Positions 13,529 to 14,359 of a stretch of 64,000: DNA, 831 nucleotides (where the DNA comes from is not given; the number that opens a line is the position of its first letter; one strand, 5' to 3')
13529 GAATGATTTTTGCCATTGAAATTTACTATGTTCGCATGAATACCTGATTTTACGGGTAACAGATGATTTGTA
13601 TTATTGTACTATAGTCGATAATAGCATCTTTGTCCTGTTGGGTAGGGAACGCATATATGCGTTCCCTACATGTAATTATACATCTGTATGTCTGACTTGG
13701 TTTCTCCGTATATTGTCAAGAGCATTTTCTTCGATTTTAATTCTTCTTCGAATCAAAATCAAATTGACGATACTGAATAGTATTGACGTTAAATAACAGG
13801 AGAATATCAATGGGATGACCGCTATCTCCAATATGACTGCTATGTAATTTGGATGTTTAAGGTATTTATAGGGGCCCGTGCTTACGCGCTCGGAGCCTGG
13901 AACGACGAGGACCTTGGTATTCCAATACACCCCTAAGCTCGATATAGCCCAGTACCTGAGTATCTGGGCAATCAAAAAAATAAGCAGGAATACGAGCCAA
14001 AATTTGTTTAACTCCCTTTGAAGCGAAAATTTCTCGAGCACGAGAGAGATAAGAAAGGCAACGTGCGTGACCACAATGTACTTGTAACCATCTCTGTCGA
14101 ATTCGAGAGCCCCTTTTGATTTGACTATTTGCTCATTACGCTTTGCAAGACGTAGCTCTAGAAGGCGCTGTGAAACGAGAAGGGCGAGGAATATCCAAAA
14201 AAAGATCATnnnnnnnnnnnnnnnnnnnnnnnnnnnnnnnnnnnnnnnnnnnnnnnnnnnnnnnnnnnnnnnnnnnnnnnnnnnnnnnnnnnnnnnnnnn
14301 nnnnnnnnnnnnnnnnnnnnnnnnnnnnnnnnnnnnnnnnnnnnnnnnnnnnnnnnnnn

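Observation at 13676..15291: Translationally coupled type III PKS plus ICMT-family membrane methyltransferase (bpsA/bpsB-like two-gene cassette)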

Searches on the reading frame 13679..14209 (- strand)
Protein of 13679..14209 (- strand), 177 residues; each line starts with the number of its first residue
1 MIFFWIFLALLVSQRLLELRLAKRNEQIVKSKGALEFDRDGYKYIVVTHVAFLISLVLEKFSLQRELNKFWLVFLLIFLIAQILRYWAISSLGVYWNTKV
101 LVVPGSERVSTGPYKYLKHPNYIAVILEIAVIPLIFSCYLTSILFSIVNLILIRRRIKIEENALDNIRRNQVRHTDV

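Call 3: search_protein_families(library=pfam, proteins=[window:13679-14209:-], max_evalue=0.01)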
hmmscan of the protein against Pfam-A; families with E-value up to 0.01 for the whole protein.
window:13679-14209:- (177 aa): 2 families
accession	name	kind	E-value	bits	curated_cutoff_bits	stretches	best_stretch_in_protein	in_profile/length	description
PF04140.19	ICMT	-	2.2e-27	95.8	24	1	75-164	2-93/95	Isoprenylcysteine carboxyl methyltransferase (ICMT) family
PF04191.18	PEMT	-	2.4e-08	34.8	25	1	75-167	7-101/105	Phospholipid methyltransferase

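Call 4: search_protein_families(library=ncbifam, proteins=[window:13679-14209:-], max_evalue=0.01)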
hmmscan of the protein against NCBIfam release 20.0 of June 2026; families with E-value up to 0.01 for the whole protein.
window:13679-14209:- (177 aa): 1 family
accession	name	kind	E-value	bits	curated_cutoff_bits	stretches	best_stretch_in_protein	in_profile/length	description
NF040696.1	isopcys_mtase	equivalog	1.3e-06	28.4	160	1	3-164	6-168/190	protein-S-isoprenylcysteine O-methyltransferase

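Call 6: search_solved_structures(query=window:13679-14209:-, max_evalue=1, show_alignments=2)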
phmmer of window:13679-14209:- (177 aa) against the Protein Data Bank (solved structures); distinct sequences matched with E-value up to 1: 4.
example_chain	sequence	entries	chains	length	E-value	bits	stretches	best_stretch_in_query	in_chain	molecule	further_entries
8xku_G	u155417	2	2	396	0.003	20.8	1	76-163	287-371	AtTam46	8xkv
5v7p_A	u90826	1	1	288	0.037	17.2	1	65-164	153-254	Protein-S-isoprenylcysteine O-methyltransferase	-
5vg9_A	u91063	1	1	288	0.061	16.5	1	70-164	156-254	Protein-S-isoprenylcysteine O-methyltransferase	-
4a2n_B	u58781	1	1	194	0.066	16.4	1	2-163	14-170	ISOPRENYLCYSTEINE CARBOXYL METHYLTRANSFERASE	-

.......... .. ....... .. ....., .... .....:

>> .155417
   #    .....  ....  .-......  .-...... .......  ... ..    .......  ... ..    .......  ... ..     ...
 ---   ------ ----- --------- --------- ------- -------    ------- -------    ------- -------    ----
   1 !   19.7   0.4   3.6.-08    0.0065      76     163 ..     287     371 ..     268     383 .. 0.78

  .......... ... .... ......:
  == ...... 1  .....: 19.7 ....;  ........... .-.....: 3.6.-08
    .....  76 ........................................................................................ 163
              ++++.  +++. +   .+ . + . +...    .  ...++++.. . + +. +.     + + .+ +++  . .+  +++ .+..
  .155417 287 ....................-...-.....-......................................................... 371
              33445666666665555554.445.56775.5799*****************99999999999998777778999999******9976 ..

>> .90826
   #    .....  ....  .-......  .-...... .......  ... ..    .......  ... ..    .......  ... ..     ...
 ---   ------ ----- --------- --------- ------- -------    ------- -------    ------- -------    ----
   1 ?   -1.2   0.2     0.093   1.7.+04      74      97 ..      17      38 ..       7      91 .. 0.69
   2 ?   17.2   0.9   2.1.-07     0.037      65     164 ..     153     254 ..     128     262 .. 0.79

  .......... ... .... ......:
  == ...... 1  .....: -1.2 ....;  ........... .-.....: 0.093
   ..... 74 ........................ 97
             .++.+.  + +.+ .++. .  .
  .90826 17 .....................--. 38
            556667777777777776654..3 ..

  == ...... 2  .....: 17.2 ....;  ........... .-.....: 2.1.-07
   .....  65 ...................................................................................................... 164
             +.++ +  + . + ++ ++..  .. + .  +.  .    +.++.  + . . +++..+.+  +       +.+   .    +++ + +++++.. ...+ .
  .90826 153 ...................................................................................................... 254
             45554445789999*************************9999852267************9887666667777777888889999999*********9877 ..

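Call 17: find_homologous_proteins(query=window:13679-14209:-, max_evalue=0.00001)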
Query window:13679-14209:- (177 aa): 398 proteins with E <= 0.00001 among 515 candidates; the best 120 are listed.
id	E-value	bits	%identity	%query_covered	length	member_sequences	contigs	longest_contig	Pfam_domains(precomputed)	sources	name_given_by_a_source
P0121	3.3e-102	357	96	100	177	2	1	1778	PF04140.20,PF04191.19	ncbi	-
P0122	1.9e-101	355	95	100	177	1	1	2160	PF04140.20,PF04191.19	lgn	-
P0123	3.2e-101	354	95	100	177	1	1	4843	PF04140.20,PF04191.19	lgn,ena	-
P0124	1.4e-100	352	94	100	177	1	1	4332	PF04140.20,PF04191.19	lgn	-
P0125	3.0e-100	351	94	100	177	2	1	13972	PF04140.20,PF04191.19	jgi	jgi:methyltransferase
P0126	2.0e-99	348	93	100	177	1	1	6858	PF04140.20,PF04191.19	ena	-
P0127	2.0e-99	348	93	100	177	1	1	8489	PF04140.20,PF04191.19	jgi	jgi:methyltransferase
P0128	1.8e-91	323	92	94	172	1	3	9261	PF04140.20,PF04191.19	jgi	jgi:methyltransferase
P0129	1.1e-88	313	88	94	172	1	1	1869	PF04140.20,PF04191.19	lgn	-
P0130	8.1e-88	311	87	94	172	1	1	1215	PF04140.20,PF04191.19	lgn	-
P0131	8.6e-87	307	86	94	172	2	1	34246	PF04140.20,PF04191.19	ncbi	ncbi:MAG: isoprenylcysteine carboxylmethyltransferase family protein [Thermodesulfobacteriota bacter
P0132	1.8e-85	303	84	94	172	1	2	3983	PF04140.20,PF04191.19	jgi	jgi:methyltransferase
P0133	8.5e-85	301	82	94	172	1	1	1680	PF04140.20,PF04191.19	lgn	-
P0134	1.8e-84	300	84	94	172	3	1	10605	PF04140.20,PF04191.19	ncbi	-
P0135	2.5e-84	299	84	94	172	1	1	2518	PF04140.20,PF04191.19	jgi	jgi:methyltransferase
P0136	4.1e-84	299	81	94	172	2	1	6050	PF04140.20,PF04191.19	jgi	jgi:methyltransferase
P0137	5.8e-83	295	83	94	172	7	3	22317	PF04140.20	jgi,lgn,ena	-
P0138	1.2e-82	294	80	94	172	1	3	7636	PF04140.20,PF04191.19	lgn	-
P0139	2.5e-82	293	82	94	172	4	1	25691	PF04140.20,PF04191.19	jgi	jgi:methyltransferase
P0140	1.0e-81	291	81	94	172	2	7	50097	PF04140.20,PF04191.19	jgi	jgi:methyltransferase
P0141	2.3e-81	290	80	94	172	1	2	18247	PF04140.20,PF04191.19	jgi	jgi:methyltransferase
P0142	2.3e-81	290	80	94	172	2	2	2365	PF04140.20,PF04191.19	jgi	jgi:methyltransferase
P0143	9.1e-81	288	82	88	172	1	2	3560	PF04140.20,PF04191.19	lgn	-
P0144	2.2e-80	286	81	94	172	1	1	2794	PF04140.20,PF04191.19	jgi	jgi:methyltransferase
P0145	5.1e-80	285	77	94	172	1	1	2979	PF04140.20,PF04191.19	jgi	jgi:methyltransferase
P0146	9.0e-80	284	79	94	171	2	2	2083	PF04140.20,PF04191.19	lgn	-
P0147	4.7e-77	276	75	94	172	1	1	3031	PF04140.20,PF04191.19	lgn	-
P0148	5.0e-77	276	73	94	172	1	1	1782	PF04140.20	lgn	-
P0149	3.6e-76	273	74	94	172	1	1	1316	PF04140.20,PF04191.19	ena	-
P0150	2.3e-75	270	71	96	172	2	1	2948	PF04140.20,PF04191.19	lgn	-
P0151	1.1e-72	261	69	94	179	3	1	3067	PF04140.20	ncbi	-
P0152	9.6e-70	252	69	96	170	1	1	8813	PF04140.20,PF04191.19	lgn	-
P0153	6.7e-69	249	66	92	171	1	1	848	PF04140.20,PF04191.19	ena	-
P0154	2.1e-68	247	68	92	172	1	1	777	PF04140.20,PF04191.19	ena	-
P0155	2.7e-68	247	66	94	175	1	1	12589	PF04140.20,PF04191.19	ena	-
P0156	1.4e-67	245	66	93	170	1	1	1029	PF04140.20,PF04191.19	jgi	jgi:methyltransferase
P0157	2.1e-67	244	67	92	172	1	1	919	PF04140.20,PF04191.19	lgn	-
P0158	2.1e-67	244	66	96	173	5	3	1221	PF04140.20,PF04191.19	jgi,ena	-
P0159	2.6e-67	244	66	82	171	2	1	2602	PF04140.20,PF04191.19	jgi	jgi:methyltransferase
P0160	3.6e-67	243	66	93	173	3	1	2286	PF04140.20,PF04191.19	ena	-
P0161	3.9e-67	243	66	93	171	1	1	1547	PF04140.20,PF04191.19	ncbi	ncbi:MAG: isoprenylcysteine carboxyl methyltransferase family protein [Thermodesulfobacteriota bacte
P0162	6.5e-67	243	67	92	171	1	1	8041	PF04140.20,PF04191.19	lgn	-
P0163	9.3e-67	242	66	93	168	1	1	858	PF04140.20,PF04191.19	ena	-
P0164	1.1e-66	242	69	77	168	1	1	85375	PF04140.20,PF04191.19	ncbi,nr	ncbi:MAG TPA: isoprenylcysteine carboxylmethyltransferase family protein [Thermodesulfobacteriota ba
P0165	1.3e-66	242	66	94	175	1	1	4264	PF04140.20,PF04191.19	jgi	-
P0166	1.6e-66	241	65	82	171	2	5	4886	PF04140.20,PF04191.19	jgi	jgi:methyltransferase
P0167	1.8e-66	241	66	82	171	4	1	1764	PF04140.20,PF04191.19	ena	-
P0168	1.8e-66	241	64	92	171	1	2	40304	PF04140.20,PF04191.19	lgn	-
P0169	3.1e-66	240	65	92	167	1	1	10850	PF04140.20,PF04191.19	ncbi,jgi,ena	-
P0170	4.2e-66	240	65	93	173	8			PF04140.20,PF04191.19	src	-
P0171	4.3e-66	240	65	93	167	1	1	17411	PF04140.20,PF04191.19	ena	-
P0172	8.1e-66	239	62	97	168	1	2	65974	PF04140.20,PF04191.19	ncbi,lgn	ncbi:MAG: isoprenylcysteine carboxyl methyltransferase family protein [Thermodesulfobacteriota bacte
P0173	9.6e-66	239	65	98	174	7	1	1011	PF04140.20,PF04191.19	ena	-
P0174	1.1e-65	239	61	96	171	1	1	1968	PF04140.20,PF04191.19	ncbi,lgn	ncbi:MAG: isoprenylcysteine carboxyl methyltransferase family protein [Thermodesulfobacteriota bacte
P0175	1.6e-65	238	63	93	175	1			PF04140.20,PF04191.19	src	-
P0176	1.8e-65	238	63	93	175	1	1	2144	PF04140.20,PF04191.19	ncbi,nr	ncbi:MAG TPA: isoprenylcysteine carboxylmethyltransferase family protein [Thermodesulfobacteriota ba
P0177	1.9e-65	238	64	93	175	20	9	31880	PF04140.20,PF04191.19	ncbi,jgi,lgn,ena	-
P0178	2.4e-65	238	64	94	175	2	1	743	PF04140.20,PF04191.19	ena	-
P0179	2.8e-65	237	66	94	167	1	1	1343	PF04140.20,PF04191.19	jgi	-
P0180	5.1e-65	236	65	93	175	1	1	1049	PF04140.20,PF04191.19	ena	-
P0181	5.3e-65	236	66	84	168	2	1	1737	PF04140.20,PF04191.19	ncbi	-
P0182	6.2e-65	236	64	98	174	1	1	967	PF04140.20,PF04191.19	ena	-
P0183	6.4e-65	236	65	94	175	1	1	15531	PF04140.20,PF04191.19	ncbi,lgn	-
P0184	6.6e-65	236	63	92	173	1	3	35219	PF04140.20,PF04191.19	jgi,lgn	jgi:methyltransferase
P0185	1.1e-64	235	64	93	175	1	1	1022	PF04140.20,PF04191.19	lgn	-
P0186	1.4e-64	235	64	87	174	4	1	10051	PF04140.20,PF04191.19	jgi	-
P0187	1.6e-64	235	65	94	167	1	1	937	PF04140.20,PF04191.19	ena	-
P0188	1.8e-64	235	62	96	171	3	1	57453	PF04140.20,PF04191.19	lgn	-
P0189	2.6e-64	234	64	93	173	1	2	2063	PF04140.20,PF04191.19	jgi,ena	-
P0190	3.3e-64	234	64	93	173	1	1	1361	PF04140.20,PF04191.19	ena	-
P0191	3.6e-64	234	63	93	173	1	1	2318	PF04140.20,PF04191.19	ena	-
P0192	4.1e-64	234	64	94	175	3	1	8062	PF04140.20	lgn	-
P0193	4.3e-64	233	60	94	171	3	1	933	PF04140.20,PF04191.19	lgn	-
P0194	5.0e-64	233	63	93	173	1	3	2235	PF04140.20,PF04191.19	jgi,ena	-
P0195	6.0e-64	233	63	93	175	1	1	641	PF04140.20,PF04191.19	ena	-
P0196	7.2e-64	233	62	93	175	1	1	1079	PF04140.20,PF04191.19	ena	-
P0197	9.8e-64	232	61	95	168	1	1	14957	PF04140.20,PF04191.19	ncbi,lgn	ncbi:MAG: isoprenylcysteine carboxylmethyltransferase family protein [Thermodesulfobacteriota bacter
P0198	1.2e-63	232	63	94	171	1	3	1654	PF04140.20,PF04191.19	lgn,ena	-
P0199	1.3e-63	232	65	92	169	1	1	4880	PF04140.20,PF04191.19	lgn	-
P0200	1.3e-63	232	63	93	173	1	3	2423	PF04140.20,PF04191.19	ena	-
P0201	1.8e-63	231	64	93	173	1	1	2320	PF04140.20,PF04191.19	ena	-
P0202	2.2e-63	231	64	94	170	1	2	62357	PF04140.20,PF04191.19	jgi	-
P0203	2.3e-63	231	63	93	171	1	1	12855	PF04140.20,PF04191.19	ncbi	-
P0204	2.5e-63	231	67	92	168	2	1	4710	PF04140.20,PF04191.19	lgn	-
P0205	2.6e-63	231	63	93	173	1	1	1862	PF04140.20,PF04191.19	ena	-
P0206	2.9e-63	231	64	93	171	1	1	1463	PF04140.20,PF04191.19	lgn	-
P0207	3.0e-63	231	62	93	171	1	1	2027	PF04140.20,PF04191.19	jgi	jgi:methyltransferase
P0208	3.1e-63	231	61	96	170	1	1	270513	PF04140.20,PF04191.19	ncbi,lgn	-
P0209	3.2e-63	231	64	93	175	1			PF04140.20,PF04191.19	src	-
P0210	3.4e-63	231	62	94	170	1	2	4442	PF04140.20,PF04191.19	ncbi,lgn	-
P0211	5.5e-63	230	65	93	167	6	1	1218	PF04140.20,PF04191.19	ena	-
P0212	6.8e-63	230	66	85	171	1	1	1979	PF04140.20,PF04191.19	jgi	jgi:methyltransferase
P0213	7.1e-63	229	62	93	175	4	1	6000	PF04140.20,PF04191.19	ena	-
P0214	8.5e-63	229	61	96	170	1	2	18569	PF04140.20,PF04191.19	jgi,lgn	-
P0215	1.2e-62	229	60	96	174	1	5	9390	PF04140.20,PF04191.19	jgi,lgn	-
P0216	1.3e-62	229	61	94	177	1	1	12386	PF04140.20,PF04191.19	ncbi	-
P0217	1.7e-62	228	59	97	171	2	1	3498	PF04140.20,PF04191.19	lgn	-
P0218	2.1e-62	228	63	94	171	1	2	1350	PF04140.20,PF04191.19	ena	-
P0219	2.7e-62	228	65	92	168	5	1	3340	PF04140.20,PF04191.19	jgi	-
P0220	3.0e-62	227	64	94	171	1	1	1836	PF04140.20,PF04191.19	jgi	jgi:methyltransferase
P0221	3.4e-62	227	64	92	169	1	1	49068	PF04140.20,PF04191.19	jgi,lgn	-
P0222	3.9e-62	227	64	85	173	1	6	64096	PF04140.20,PF04191.19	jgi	jgi:methyltransferase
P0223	5.3e-62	227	63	94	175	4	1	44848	PF04140.20,PF04191.19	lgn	-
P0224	5.4e-62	227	62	93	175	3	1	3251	PF04140.20,PF04191.19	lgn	-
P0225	6.8e-62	226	63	93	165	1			PF04140.20,PF04191.19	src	-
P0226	7.6e-62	226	60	96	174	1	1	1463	PF04140.20,PF04191.19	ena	-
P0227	7.7e-62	226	61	93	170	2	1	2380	PF04140.20,PF04191.19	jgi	jgi:methyltransferase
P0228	7.8e-62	226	60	96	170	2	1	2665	PF04140.20,PF04191.19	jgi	jgi:methyltransferase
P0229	7.9e-62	226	58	96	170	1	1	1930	PF04140.20,PF04191.19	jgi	-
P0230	8.9e-62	226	59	94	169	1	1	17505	PF04140.20,PF04191.19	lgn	-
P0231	8.9e-62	226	60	94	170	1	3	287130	PF04140.20,PF04191.19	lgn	-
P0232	9.2e-62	226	63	93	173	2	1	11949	PF04140.20,PF04191.19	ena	-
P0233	9.5e-62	226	60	97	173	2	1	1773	PF04140.20,PF04191.19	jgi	jgi:methyltransferase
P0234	1.2e-61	225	62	94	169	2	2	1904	PF04140.20,PF04191.19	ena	-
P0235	1.3e-61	225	59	95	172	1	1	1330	PF04140.20,PF04191.19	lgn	-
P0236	1.3e-61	225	60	96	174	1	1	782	PF04140.20,PF04191.19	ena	-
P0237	1.3e-61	225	59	95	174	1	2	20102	PF04140.20,PF04191.19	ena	-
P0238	1.3e-61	225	60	96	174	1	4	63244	PF04140.20,PF04191.19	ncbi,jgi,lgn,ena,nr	ncbi:MAG: hypothetical protein IH964_01945 [Candidatus Dadabacteria bacterium]|nr:hypothetical prote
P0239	1.4e-61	225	62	93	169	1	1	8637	PF04140.20,PF04191.19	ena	-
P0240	1.5e-61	225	59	95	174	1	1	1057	PF04140.20,PF04191.19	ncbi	-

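Call 36: search_solved_structures(query=A1, max_evalue=1, show_alignments=5)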
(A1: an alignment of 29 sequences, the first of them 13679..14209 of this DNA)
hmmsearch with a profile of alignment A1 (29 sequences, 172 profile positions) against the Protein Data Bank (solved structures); distinct sequences matched with E-value up to 1: 4.
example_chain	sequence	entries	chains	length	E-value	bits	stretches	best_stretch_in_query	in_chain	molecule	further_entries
5v7p_A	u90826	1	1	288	0.00069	22.7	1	53-164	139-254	Protein-S-isoprenylcysteine O-methyltransferase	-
5vg9_A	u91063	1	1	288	0.0015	21.6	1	53-164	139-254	Protein-S-isoprenylcysteine O-methyltransferase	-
8xku_G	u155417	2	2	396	0.0025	20.8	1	74-164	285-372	AtTam46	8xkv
4a2n_B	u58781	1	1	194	0.015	18.3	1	4-163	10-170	ISOPRENYLCYSTEINE CARBOXYL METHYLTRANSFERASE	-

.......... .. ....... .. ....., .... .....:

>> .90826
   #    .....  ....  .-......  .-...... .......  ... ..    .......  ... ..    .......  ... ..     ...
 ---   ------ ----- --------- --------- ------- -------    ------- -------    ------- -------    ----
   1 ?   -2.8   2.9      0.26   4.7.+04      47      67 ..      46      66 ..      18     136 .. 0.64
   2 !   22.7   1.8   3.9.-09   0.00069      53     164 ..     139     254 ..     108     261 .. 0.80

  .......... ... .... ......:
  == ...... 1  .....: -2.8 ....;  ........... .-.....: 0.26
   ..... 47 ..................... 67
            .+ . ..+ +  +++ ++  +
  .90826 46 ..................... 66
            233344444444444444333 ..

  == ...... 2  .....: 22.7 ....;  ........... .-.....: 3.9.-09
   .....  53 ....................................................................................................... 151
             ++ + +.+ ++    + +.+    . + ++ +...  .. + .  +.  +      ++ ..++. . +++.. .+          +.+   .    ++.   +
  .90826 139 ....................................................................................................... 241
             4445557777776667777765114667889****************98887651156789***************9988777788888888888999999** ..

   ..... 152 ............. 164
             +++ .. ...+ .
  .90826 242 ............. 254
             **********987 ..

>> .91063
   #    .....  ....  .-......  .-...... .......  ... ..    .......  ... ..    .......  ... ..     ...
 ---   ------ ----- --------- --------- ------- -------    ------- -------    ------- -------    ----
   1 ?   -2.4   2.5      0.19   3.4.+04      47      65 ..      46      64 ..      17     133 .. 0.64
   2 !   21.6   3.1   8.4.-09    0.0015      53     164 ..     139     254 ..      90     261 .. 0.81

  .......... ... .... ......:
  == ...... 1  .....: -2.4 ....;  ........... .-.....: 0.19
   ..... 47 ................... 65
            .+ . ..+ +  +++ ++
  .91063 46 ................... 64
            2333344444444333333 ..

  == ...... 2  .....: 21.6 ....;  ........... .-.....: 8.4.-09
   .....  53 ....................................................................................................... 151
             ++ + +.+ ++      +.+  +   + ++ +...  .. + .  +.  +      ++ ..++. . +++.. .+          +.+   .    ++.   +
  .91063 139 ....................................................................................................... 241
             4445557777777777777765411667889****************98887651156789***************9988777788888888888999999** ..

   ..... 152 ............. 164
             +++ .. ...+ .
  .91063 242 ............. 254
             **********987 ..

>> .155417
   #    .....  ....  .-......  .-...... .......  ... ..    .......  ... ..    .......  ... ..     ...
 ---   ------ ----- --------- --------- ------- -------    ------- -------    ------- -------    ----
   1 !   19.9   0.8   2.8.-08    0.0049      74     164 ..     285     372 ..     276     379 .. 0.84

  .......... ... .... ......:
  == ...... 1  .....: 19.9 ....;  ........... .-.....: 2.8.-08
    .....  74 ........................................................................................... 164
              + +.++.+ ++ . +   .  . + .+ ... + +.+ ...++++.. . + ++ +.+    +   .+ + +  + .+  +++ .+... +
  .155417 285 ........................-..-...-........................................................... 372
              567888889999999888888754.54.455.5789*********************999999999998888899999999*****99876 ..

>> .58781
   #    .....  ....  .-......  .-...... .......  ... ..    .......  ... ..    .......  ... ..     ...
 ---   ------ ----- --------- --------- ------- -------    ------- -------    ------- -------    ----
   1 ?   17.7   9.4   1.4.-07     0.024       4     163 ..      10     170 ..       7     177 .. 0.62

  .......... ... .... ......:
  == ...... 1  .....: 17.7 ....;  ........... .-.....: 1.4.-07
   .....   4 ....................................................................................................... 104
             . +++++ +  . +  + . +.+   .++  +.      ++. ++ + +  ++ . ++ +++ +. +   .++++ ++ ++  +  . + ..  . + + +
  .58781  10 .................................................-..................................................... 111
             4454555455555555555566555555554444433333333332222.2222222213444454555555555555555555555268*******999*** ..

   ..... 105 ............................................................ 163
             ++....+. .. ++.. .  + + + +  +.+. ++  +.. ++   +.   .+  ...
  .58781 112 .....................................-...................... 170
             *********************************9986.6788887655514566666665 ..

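Call 43: predict_structure(alignment_id=A1)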
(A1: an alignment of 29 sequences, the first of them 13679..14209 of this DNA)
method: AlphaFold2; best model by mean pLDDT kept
length: 177 residues; sequences in the alignment: 29
mean_pLDDT: 79.5   pTM: 0.72
mean pLDDT of the five models: 79.5, 72.3, 57.7, 53.2, 45.3
residues with pLDDT >= 90: 42; 70-90: 102; 50-70: 22; < 50: 11
segments of 3 or more residues with pLDDT < 50: 111-117
pLDDT, mean of each block of 10 residues (from residue 1): 89 87 81 82 86 93 91 91 79 60 66 51 79 90 89 82 76 52
secondary structure, 60 per line:
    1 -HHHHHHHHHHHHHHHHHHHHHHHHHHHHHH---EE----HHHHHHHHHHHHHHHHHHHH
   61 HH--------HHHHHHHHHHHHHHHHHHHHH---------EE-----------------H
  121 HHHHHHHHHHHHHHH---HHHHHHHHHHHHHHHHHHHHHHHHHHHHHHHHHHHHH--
elements in order: H2-31 H41-62 H71-91 H120-135 H139-175
